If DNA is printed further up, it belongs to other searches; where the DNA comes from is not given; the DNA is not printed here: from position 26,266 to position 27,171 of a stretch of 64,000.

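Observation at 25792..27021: Candidate new envelope-sensing module: transmembrane RHH regulator plus exported HExxH protein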

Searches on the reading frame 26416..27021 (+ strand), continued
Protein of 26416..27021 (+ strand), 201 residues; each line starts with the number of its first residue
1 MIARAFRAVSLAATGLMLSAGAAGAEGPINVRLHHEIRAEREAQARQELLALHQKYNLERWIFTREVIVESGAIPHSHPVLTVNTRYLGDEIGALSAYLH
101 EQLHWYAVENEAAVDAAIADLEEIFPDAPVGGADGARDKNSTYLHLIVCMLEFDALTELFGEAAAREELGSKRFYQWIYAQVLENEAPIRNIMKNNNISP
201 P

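Call 42: find_encoding_contigs(protein=P0002, flank=5000, max_places=1)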
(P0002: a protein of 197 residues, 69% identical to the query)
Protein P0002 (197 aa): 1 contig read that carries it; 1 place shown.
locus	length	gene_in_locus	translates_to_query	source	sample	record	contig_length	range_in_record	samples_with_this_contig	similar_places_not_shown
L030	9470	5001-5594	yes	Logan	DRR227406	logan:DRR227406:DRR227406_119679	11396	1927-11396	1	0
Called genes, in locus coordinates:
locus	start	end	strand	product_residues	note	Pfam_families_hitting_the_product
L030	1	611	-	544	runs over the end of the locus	PF00654:Voltage_CLC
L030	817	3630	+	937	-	PF03710:GlnE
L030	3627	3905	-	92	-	PF13467:RHH_4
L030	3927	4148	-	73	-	-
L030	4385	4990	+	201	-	PF01402:RHH_1 (faint)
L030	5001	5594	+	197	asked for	-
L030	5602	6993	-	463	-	PF00206:Lyase_1, PF10415:FumaraseC_C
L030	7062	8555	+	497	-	-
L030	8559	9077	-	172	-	PF04386:SspB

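Call 66: find_encoding_contigs(protein=P0004, flank=3000, max_places=1)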
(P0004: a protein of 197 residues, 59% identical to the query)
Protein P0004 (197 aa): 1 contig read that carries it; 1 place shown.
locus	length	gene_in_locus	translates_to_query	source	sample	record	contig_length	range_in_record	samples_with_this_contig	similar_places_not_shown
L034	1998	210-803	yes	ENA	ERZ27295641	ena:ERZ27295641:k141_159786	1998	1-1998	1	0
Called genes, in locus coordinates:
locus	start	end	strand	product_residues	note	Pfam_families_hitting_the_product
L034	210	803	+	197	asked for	-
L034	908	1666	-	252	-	-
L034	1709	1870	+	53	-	-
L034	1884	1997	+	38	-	?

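Call 72: search_protein_families(library=padloc, proteins=[window:26416-27018:+], max_evalue=0.1)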
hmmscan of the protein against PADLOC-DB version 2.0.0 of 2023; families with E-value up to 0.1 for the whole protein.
window:26416-27018:+ (201 aa): 0 families

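Call 73: search_protein_families(library=phrogs, proteins=[window:26416-27018:+], max_evalue=0.1)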
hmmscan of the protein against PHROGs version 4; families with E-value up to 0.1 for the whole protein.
window:26416-27018:+ (201 aa): 0 families
